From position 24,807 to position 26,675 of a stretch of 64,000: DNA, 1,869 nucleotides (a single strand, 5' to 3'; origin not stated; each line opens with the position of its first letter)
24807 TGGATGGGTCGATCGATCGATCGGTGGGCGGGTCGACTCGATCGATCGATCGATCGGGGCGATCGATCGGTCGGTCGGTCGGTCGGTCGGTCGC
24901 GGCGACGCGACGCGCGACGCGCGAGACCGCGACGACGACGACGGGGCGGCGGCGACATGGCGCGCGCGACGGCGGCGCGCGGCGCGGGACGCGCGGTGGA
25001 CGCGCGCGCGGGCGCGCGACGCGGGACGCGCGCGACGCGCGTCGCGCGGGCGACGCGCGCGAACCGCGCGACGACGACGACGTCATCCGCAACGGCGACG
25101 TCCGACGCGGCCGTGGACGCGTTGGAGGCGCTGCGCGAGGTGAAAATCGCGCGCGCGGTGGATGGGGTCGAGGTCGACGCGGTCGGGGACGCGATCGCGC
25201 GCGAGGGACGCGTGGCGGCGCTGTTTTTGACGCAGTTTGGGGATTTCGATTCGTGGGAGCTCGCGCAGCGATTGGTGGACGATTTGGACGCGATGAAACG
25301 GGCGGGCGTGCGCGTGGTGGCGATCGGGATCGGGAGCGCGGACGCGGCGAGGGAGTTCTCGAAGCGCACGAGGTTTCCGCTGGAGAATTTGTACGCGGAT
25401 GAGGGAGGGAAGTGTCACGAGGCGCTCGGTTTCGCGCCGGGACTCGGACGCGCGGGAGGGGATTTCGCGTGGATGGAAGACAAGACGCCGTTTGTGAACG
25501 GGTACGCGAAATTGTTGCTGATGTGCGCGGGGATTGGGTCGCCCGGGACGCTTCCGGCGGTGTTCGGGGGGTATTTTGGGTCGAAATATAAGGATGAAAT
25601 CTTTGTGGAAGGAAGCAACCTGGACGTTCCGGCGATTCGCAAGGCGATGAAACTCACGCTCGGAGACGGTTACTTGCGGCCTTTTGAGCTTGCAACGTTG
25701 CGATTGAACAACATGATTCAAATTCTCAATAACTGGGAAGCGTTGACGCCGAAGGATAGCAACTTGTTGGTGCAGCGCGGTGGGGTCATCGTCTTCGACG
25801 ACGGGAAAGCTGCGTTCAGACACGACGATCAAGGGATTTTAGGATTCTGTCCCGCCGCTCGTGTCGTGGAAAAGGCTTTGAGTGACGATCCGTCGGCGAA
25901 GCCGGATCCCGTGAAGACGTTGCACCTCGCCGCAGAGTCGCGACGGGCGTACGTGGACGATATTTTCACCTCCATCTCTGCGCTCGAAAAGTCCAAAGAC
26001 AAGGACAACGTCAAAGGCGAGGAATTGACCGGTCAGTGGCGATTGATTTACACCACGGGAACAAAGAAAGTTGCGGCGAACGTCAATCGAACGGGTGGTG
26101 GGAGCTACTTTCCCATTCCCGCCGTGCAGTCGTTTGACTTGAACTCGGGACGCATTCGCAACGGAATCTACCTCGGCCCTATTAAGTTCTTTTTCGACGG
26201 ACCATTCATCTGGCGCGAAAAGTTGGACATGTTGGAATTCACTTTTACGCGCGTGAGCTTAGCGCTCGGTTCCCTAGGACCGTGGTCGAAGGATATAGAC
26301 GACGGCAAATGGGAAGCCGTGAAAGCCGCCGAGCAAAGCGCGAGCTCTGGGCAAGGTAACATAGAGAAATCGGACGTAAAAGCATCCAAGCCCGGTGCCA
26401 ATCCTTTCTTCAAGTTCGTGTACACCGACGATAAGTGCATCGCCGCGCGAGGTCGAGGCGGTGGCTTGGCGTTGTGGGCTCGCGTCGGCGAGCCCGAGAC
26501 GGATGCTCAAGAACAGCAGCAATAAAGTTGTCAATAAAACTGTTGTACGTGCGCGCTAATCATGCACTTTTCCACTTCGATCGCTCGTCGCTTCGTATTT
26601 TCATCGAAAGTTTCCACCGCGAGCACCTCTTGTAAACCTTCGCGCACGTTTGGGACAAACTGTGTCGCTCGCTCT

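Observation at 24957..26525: Fusion of a PRXL2/AhpC-TSA-like thioredoxin-fold domain to a fibrillin (PAP) plastoglobule domain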

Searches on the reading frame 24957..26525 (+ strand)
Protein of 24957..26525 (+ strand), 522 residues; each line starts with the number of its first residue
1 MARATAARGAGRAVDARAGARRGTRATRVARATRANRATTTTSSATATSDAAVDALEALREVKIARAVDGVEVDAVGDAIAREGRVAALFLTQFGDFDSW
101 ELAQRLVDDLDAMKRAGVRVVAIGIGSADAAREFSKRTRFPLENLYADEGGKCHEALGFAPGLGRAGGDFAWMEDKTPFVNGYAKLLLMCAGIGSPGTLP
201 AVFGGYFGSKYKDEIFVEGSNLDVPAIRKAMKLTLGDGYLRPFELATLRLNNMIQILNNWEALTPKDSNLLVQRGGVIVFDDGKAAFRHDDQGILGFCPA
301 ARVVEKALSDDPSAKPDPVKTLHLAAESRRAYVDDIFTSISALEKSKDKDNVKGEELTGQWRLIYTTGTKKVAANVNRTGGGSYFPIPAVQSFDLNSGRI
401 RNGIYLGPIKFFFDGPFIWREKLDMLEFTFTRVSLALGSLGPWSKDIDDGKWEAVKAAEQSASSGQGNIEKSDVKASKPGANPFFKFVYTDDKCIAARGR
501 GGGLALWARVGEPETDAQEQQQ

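Call 4: search_protein_families(library=pfam, proteins=[window:24957-26522:+], max_evalue=1)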
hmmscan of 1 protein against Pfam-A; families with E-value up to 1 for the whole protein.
window:24957-26522:+ (522 aa): 2 families
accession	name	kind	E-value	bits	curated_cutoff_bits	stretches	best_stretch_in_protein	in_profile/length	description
PF13911.12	AhpC-TSA_2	-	7.5e-20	71.9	27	1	105-292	1-113/114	AhpC/TSA antioxidant enzyme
PF04755.18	PAP_fibrillin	-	7.9e-06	26.4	22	1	325-504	20-194/198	PAP_fibrillin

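Call 5: search_protein_families(library=ncbifam, proteins=[window:24957-26522:+], max_evalue=1)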
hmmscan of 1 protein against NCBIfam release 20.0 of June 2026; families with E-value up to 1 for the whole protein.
window:24957-26522:+ (522 aa): 1 family
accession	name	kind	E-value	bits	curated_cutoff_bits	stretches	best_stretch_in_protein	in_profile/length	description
NF040769.1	SelL_rel_redox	subfamily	0.02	14.6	120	0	110-159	51-100/173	SelL-related redox protein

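Call 6: find_homologous_proteins(query=window:24957-26522:+, max_evalue=0.001)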
Query window:24957-26522:+ (522 aa): 83 proteins with E <= 0.001 among 8000 candidates.
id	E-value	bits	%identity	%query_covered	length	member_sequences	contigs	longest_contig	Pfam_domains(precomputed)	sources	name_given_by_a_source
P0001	0.0e+0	1162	99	100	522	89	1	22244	PF04755.19,PF13911.13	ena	-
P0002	1.7e-294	995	95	88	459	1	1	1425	PF04755.19,PF13911.13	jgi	jgi:hypothetical protein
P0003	1.8e-275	933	86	91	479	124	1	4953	PF04755.19,PF13911.13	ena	-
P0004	8.6e-272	921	80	99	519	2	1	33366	PF04755.19,PF13911.13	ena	-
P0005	4.8e-267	905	82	92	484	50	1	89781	PF04755.19,PF13911.13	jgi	-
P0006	6.1e-264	895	80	95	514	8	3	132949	PF04755.19,PF13911.13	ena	-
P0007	1.1e-260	884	78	96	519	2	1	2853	PF13911.13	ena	-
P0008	5.5e-259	878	76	97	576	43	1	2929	PF13911.13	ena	-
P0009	4.4e-222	757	68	94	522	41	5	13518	PF13911.13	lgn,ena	-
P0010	2.4e-216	738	70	89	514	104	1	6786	PF13911.13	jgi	-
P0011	2.3e-213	728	69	90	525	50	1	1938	PF13911.13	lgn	-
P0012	1.1e-211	722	67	98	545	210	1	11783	PF13911.13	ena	-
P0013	3.0e-211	721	63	99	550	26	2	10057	PF13911.13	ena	-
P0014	6.0e-211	720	68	89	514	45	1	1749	PF04755.19,PF13911.13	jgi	jgi:hypothetical protein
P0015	1.2e-209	715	67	89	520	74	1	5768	PF13911.13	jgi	-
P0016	7.4e-208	710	67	89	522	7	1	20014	PF13911.13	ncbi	-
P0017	2.1e-204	698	65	91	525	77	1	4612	PF13911.13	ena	-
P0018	1.2e-203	696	66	90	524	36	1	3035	PF13911.13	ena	-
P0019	1.0e-201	689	67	84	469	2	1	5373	PF13911.13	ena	-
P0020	2.0e-199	682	61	95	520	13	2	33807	PF13911.13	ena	-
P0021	3.2e-198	678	71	79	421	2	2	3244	PF13911.13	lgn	-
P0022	3.1e-196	671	71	79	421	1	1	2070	PF13911.13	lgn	-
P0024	1.5e-163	563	59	88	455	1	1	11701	PF13911.13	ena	-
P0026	1.5e-153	531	51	99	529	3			PF13911.13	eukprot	eukprot:CAMPEP_0117674522 /NCGR_PEP_ID=MMETSP0804-20121206/15089_1 /TAXON_ID=1074897 /ORGANISM="Tetr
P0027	4.8e-152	526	54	91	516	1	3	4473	PF13911.13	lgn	-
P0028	5.1e-152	525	57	84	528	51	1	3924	PF04755.19,PF13911.13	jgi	jgi:hypothetical protein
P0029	1.3e-151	524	52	95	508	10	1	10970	PF13911.13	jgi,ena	jgi:hypothetical protein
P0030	3.1e-149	516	56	84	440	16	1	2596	PF13911.13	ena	-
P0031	9.7e-149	515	56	83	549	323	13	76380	PF13911.13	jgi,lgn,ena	-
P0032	1.3e-148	514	50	94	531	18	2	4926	PF13911.13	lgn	-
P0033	2.4e-148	513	56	83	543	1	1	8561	PF13911.13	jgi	jgi:hypothetical protein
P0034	1.1e-147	511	55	83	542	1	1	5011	PF13911.13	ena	-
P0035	8.4e-147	508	55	83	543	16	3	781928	PF13911.13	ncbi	ncbi:unnamed protein product [Bathycoccus prasinos]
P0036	1.0e-143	498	54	88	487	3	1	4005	PF13911.13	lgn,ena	-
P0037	1.5e-140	488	51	88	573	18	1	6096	PF13911.13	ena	-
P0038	4.0e-133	463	52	83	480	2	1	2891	PF13911.13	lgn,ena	-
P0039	6.0e-129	449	56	74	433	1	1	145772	PF13911.13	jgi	jgi:hypothetical protein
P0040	5.4e-127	443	50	89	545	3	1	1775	PF13911.13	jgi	-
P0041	1.2e-125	438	44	95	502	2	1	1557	PF13911.13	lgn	-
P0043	5.3e-112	393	44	90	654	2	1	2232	PF13911.13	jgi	-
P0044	6.8e-111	390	43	100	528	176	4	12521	PF13911.13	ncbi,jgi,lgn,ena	-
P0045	1.7e-107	379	57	43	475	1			PF13911.13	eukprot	eukprot:jgi/Tetstr1/442642/TSEL_030737.t1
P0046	2.1e-103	365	59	59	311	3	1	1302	PF13911.13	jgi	jgi:hypothetical protein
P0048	7.2e-92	327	57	52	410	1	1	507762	PF13911.13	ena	-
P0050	6.3e-83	297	60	47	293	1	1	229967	PF13911.13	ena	-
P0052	7.3e-69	251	48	55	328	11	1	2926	PF13911.13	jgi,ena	-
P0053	4.2e-67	245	49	54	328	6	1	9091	PF13911.13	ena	-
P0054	1.4e-66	244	55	40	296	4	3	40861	PF13911.13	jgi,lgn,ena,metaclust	jgi:hypothetical protein|metaclust:\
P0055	4.2e-66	242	47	55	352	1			PF13911.13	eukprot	eukprot:CAMPEP_0117686012 /NCGR_PEP_ID=MMETSP0804-20121206/22159_1 /TAXON_ID=1074897 /ORGANISM="Tetr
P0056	6.5e-65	238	46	56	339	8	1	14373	PF13911.13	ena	-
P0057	4.3e-63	232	47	54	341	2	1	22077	PF13911.13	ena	-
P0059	3.0e-62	229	46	54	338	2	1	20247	PF13911.13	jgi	jgi:hypothetical protein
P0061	6.2e-59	218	59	35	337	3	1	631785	PF13911.13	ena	-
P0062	9.0e-56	208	46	48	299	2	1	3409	PF13911.13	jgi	jgi:AhpC/TSA antioxidant enzyme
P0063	6.8e-52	195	52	39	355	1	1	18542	PF13911.13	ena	-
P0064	1.1e-51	194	52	40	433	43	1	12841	PF13911.13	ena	-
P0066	2.4e-44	170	40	50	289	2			PF13911.13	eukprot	eukprot:CAMPEP_0182422646 /NCGR_PEP_ID=MMETSP1167-20130531/8380_1 /TAXON_ID=2988 /ORGANISM="Mallomon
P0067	6.3e-40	156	39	48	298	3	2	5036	PF13911.13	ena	-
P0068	8.4e-37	145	37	57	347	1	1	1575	PF13911.13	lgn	-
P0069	1.7e-36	144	37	51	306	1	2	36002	PF13911.13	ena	-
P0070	3.7e-36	143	39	47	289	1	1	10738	PF13911.13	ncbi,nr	ncbi:MAG: hypothetical protein F6K11_10795 [Leptolyngbya sp. SIO3F4]|nr:hypothetical protein [Leptol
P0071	4.0e-35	140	36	50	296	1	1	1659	PF13911.13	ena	-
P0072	4.3e-35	140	35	48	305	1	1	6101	PF13911.13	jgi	jgi:hypothetical protein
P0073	1.6e-34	138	34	49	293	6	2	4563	PF13911.13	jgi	jgi:AhpC/TSA antioxidant enzyme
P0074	2.8e-34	137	38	44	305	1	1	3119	PF13911.13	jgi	jgi:AhpC/TSA antioxidant enzyme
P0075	7.6e-34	136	41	41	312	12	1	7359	PF13911.13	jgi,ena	-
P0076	1.0e-33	135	32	54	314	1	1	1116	PF13911.13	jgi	jgi:AhpC/TSA antioxidant enzyme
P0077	8.1e-32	129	34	49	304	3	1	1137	PF13911.13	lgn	-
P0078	9.1e-32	129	34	49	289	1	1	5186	PF13911.13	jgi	jgi:AhpC/TSA antioxidant enzyme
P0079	2.7e-31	127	38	44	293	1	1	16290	PF13911.13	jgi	-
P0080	7.1e-31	126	35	48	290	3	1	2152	PF13911.13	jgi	jgi:AhpC/TSA antioxidant enzyme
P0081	2.6e-30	124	38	44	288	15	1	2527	PF13911.13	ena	-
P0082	9.2e-30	122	32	48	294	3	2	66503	PF13911.13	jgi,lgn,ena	jgi:hypothetical protein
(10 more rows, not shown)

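Call 8: list_cluster_members(proteins=[P0001, P0016, P0044, P0035, P0005, P0031, P0054, P0082])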
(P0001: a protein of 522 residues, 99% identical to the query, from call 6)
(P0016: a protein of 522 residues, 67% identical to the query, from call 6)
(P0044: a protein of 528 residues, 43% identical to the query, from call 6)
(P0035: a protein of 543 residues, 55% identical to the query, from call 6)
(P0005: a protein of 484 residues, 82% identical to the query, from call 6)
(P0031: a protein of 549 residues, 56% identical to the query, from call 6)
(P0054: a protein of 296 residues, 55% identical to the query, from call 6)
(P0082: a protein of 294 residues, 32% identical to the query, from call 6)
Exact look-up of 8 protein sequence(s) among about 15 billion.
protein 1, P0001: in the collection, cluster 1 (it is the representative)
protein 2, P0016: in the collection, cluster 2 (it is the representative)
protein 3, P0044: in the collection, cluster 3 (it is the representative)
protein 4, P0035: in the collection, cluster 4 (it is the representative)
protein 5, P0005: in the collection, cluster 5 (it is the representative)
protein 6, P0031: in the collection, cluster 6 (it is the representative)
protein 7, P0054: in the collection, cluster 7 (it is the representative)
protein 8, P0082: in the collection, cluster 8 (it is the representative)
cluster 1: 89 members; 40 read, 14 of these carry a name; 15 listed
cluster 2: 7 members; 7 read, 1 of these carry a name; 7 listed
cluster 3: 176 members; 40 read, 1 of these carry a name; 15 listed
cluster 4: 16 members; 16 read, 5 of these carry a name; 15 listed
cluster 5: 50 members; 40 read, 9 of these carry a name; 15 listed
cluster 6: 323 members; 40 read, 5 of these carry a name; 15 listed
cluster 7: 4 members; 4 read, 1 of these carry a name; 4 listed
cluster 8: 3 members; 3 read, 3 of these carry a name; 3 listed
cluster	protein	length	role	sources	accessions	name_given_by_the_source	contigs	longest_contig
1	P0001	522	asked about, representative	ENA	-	-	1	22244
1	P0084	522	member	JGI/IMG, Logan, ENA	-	hypothetical protein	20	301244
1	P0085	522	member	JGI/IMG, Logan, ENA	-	hypothetical protein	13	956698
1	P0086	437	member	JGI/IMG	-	hypothetical protein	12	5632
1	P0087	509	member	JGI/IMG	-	hypothetical protein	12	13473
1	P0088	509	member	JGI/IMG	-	hypothetical protein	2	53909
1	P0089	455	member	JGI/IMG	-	hypothetical protein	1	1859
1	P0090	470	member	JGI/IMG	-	hypothetical protein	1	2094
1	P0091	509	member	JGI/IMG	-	hypothetical protein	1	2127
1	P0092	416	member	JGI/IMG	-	hypothetical protein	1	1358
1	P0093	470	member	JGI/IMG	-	hypothetical protein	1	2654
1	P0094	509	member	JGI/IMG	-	hypothetical protein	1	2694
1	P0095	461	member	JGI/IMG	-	hypothetical protein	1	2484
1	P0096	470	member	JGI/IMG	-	hypothetical protein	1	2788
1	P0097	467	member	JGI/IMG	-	hypothetical protein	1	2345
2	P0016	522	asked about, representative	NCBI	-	-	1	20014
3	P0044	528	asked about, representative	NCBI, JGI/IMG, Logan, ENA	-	-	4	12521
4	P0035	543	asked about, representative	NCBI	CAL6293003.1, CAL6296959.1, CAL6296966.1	unnamed protein product [Bathycoccus prasinos]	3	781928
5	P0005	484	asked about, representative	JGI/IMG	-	-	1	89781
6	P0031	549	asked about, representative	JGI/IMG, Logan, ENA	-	-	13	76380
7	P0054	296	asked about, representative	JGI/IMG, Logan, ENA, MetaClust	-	hypothetical protein | \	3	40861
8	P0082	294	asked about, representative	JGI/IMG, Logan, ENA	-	hypothetical protein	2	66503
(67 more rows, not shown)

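Call 9: search_solved_structures(query=window:24957-26522:+, max_evalue=10, show_alignments=3)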
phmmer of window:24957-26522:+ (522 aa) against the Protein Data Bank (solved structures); distinct sequences matched with E-value up to 10: 0.

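Call 18: find_encoding_contigs(protein=window:24957-26525:+, flank=6000, max_places=4)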
Protein window:24957-26525:+ (522 aa): 24 contigs read that carry it; 4 places shown.
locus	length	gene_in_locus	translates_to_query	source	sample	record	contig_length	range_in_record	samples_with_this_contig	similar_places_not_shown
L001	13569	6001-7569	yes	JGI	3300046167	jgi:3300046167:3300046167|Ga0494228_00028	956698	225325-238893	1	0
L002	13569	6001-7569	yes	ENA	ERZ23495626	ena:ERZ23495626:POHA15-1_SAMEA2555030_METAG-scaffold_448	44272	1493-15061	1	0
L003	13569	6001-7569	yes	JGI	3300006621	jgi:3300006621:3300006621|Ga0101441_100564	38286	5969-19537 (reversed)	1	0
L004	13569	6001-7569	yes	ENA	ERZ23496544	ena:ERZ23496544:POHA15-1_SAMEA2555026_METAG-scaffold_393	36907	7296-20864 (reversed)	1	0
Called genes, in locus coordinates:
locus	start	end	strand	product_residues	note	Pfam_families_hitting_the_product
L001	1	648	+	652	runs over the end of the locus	-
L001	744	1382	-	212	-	PF00572:Ribosomal_L13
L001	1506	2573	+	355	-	-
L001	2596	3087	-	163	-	-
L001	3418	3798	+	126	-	-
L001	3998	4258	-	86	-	-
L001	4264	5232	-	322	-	-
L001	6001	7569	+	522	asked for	PF13911:AhpC-TSA_2, PF04755:PAP_fibrillin (weak)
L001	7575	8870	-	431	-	-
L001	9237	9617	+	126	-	-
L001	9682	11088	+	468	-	PF24807:WD40_CDC20-Fz (weak), PF23381:Beta-prop_IFT122_1st (faint), PF24796:WDR55 (faint), PF24814:WD40_Prp19, PF23414:Beta-prop_EML_2 (weak), PF25172:Beta-prop_WDR3_2nd (weak), PF23098:Beta-prop_NOL10_N (weak), PF25174:Beta-prop_THOC3 (weak), +4 more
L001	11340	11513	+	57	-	-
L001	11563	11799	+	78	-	-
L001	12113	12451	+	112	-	-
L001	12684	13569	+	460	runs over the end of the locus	PF00118:Cpn60_TCP1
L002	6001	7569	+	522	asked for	PF13911:AhpC-TSA_2, PF04755:PAP_fibrillin (weak)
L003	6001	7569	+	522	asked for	PF13911:AhpC-TSA_2, PF04755:PAP_fibrillin (weak)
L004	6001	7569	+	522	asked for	PF13911:AhpC-TSA_2, PF04755:PAP_fibrillin (weak)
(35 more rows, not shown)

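Call 19: predict_structure(alignment_id=A1)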
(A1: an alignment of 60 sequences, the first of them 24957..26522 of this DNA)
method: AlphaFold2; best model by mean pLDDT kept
length: 522 residues; sequences in the alignment: 60
mean_pLDDT: 83.5   pTM: 0.80
mean pLDDT of the five models: 83.5, 83.4, 82.2, 81.0, 80.3
residues with pLDDT >= 90: 335; 70-90: 89; 50-70: 39; < 50: 59
segments of 3 or more residues with pLDDT < 50: 1-50, 373-377
pLDDT, mean of each block of 10 residues (from residue 1): 31 31 31 30 37 81 98 97 97 95 97 98 98 98 98 96 88 90 88 74 85 93 95 93 93 95 96 96 96 85 97 96 93 91 95 96 82 49 66 96 90 94 93 93 87 69 55 60 91 95 91 88 64
secondary structure, 60 per line:
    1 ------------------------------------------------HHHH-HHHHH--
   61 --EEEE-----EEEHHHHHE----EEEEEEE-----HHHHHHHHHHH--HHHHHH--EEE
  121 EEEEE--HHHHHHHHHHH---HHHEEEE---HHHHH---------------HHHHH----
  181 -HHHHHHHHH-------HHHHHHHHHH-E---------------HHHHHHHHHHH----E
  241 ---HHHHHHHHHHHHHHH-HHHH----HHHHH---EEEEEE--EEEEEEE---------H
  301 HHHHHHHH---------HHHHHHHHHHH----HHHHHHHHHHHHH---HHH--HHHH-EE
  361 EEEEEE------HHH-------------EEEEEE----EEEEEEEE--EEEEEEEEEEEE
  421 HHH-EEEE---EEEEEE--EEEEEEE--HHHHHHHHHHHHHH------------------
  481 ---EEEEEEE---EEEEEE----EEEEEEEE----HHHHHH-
elements in order: H49-52 H54-58 E63-66 E72-74 H75-79 E85-91 H97-107 H110-115 E118-125 H128-138 E145-148 H152-156 H172-176 H182-190 H198-207 H225-235 H244-258 H260-263 H268-272 E276-281 E284-290 H300-308 H318-328 H333-345 H354-357 E359-366 E389-394 E399-406 E409-420 E425-428 E432-437 E440-446 H449-462 E484-490 E494-499 E504-511 H516-521
